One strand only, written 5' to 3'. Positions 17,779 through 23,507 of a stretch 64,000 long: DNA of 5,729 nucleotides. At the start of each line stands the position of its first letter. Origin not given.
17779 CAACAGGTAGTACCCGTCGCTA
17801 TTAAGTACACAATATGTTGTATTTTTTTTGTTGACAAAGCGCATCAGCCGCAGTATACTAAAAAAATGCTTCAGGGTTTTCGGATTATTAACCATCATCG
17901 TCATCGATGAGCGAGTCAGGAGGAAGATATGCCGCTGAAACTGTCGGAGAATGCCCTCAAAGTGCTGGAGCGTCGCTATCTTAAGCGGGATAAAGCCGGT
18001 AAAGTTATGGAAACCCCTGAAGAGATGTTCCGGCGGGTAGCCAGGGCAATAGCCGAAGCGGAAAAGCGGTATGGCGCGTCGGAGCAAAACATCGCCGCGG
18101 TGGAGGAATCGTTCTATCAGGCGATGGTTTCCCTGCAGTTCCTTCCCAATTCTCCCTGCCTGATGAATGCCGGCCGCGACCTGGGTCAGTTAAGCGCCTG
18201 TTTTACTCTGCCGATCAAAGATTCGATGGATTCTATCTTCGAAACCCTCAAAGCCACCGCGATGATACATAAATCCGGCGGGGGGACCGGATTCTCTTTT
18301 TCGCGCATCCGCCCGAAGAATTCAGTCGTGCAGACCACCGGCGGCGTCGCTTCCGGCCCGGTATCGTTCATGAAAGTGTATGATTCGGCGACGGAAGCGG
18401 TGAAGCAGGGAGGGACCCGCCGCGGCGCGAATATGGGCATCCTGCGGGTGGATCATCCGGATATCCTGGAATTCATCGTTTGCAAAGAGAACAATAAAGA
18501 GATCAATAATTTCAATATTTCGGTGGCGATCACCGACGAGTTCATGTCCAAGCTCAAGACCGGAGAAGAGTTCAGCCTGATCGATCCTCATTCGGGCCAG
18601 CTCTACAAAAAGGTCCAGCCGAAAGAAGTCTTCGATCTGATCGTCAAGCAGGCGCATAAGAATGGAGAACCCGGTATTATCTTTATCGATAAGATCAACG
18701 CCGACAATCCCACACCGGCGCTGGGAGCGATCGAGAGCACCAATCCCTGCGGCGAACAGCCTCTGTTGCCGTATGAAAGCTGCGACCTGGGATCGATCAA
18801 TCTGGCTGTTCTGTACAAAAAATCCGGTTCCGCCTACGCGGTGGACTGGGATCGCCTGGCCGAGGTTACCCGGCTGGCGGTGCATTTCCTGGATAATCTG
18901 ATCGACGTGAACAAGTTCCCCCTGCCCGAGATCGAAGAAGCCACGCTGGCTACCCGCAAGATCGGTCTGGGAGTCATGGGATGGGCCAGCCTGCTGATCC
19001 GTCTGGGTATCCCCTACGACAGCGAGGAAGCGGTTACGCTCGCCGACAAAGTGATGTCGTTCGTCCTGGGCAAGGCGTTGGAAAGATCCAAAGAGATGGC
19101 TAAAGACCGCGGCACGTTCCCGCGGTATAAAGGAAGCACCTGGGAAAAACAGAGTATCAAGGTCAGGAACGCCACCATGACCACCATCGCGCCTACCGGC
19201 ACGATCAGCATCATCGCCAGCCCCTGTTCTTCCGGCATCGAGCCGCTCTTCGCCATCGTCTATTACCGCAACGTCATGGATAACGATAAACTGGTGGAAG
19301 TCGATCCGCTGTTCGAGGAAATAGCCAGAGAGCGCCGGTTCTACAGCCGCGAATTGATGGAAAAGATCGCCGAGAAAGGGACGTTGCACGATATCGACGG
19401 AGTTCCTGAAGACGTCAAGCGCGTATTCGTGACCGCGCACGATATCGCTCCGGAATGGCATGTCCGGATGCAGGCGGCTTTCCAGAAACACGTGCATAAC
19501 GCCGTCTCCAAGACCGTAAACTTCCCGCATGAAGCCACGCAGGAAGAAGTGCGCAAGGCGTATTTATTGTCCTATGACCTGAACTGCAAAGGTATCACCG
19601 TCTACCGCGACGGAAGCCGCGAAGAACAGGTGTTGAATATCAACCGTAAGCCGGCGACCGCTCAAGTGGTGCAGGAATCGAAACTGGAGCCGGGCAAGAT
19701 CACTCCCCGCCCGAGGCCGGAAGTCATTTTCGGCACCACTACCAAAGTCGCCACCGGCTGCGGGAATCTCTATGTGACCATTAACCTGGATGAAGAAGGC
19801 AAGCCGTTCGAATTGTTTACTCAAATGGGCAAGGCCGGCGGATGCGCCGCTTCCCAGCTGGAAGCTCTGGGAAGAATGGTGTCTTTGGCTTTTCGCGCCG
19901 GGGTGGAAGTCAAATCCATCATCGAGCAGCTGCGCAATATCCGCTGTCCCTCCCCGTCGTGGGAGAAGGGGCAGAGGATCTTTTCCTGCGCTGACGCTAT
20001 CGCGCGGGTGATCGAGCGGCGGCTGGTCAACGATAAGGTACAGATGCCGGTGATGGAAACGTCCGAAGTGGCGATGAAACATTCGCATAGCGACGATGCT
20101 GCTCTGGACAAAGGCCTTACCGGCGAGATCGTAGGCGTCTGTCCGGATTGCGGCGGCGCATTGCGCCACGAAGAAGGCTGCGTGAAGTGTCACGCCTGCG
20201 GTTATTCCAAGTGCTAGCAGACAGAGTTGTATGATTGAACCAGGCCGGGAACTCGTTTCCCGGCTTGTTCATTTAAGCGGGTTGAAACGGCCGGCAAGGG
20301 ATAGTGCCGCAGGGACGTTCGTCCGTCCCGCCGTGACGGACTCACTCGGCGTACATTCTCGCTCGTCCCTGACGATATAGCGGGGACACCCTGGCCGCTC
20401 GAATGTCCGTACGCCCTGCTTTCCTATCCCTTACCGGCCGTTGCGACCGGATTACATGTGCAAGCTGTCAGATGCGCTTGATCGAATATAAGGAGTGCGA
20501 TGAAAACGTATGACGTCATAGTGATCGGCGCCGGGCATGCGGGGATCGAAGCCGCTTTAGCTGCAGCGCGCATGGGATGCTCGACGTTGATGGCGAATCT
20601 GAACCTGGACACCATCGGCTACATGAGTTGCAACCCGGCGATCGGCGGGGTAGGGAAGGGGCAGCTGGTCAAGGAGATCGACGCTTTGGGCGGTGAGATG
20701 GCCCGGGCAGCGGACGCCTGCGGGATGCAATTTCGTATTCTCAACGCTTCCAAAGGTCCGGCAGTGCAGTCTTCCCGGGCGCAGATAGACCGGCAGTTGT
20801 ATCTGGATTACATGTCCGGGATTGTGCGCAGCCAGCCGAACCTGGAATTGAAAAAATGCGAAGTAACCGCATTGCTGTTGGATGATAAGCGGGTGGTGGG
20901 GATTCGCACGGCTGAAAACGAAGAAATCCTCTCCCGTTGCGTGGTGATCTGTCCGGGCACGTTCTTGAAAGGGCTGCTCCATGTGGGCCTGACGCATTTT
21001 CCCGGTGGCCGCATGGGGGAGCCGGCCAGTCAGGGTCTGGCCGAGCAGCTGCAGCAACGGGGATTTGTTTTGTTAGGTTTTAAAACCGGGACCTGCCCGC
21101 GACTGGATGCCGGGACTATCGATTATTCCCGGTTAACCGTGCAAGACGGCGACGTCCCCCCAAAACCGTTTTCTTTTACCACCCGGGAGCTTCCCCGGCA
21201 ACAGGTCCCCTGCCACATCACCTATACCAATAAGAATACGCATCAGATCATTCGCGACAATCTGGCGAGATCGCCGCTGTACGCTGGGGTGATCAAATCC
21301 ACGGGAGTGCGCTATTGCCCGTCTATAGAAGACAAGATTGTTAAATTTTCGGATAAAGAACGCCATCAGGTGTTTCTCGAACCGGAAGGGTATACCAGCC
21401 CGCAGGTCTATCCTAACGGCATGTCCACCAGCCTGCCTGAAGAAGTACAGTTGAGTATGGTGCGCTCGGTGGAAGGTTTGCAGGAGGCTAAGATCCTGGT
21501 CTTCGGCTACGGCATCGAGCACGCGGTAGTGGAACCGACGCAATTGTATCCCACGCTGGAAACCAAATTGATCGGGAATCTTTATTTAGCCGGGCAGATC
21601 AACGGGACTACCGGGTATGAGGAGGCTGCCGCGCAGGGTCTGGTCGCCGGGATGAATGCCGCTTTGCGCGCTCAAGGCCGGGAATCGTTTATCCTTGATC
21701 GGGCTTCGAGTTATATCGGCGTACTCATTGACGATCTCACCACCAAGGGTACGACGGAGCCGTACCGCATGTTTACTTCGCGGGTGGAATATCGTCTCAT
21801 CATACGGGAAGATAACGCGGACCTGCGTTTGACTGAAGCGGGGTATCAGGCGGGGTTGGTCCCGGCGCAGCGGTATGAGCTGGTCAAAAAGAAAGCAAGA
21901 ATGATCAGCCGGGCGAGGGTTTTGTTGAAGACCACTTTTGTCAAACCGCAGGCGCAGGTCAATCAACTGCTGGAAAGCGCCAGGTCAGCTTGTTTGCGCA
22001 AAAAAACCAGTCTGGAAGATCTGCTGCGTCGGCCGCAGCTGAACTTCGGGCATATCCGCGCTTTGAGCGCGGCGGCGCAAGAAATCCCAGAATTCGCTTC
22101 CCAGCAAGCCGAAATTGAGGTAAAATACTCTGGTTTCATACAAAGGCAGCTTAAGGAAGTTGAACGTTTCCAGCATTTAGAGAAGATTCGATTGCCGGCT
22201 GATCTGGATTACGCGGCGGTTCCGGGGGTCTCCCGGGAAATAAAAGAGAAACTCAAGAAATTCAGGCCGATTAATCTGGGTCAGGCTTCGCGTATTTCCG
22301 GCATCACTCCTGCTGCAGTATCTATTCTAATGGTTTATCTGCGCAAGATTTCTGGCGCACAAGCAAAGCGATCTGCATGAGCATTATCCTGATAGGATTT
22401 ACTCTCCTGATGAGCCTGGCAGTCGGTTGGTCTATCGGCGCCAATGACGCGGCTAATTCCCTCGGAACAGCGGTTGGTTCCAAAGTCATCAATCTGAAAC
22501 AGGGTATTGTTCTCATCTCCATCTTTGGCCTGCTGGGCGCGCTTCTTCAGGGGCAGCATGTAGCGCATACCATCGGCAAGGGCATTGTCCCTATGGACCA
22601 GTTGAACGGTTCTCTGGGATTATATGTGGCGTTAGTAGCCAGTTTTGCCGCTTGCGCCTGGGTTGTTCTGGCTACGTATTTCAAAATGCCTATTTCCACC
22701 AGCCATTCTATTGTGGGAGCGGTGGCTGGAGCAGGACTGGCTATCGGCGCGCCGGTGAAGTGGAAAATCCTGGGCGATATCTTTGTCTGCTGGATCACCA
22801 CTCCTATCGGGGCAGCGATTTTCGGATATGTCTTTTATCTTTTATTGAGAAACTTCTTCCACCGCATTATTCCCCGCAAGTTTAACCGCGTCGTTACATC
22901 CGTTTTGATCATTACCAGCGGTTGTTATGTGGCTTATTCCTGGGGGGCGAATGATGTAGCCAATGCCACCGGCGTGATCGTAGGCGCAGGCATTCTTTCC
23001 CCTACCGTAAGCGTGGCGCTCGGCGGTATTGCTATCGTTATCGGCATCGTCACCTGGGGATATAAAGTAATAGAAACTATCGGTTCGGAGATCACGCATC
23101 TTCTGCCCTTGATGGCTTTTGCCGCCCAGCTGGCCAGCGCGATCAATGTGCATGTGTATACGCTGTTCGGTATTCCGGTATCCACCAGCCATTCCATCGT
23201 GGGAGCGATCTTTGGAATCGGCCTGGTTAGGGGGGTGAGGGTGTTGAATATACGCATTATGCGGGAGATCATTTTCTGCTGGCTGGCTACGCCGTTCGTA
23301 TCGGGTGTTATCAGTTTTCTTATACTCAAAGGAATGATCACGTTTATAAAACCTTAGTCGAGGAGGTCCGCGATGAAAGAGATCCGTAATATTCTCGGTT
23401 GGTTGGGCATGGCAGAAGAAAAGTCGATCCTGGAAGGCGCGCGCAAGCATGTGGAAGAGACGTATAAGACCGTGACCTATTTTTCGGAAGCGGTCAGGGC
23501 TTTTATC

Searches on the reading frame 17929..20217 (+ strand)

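Call 30: search_protein_families(library=pfam, proteins=[window:17929-20217:+], max_evalue=0.00001)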
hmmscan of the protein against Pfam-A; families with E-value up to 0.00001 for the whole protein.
window:17929-20217:+ (762 aa): 3 families
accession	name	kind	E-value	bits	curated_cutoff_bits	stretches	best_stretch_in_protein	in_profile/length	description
PF02867.20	Ribonuc_red_lgC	-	1.9e-137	459.5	23.9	1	89-559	1-523/523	Ribonucleotide reductase, barrel domain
PF00317.26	Ribonuc_red_lgN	-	1.5e-26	92.7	28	1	4-86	2-77/77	Ribonucleotide reductase, all-alpha domain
PF12637.14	TSCPD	-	1e-21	77.5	22.8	1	606-697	6-86/88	TSCPD domain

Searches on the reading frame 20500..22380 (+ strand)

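Call 30: search_protein_families(library=pfam, proteins=[window:20500-22380:+], max_evalue=0.00001)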
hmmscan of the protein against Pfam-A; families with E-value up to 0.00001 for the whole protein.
window:20500-22380:+ (626 aa): 4 families
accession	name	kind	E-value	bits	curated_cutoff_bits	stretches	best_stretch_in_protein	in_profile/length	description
PF01134.28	GIDA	-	3.1e-159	530.7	22.1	1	5-395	1-391/391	Glucose inhibited division protein A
PF13932.14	SAM_GIDA_C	-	1.6e-25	89.1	27.1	1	555-611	1-57/57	tRNA modifying enzyme MnmG/GidA C-terminal helical bundle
PF21680.2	GIDA_C_1st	-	1.5e-20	74.2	24.7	1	457-550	2-95/96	tRNA modifying enzyme MnmG/GidA C-terminal helical domain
PF12831.13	FAD_oxidored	-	6.7e-07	29.4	27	1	5-33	1-29/416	FAD dependent oxidoreductase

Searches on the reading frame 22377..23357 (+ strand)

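Call 68: search_protein_families(library=pfam, proteins=[window:22377-23357:+], max_evalue=0.00001)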
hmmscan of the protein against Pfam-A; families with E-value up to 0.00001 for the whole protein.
window:22377-23357:+ (326 aa): 1 family
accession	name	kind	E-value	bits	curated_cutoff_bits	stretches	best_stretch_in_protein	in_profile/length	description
PF01384.25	PHO4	-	1.7e-79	267.8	33.7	1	20-313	1-350/350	Phosphate transporter family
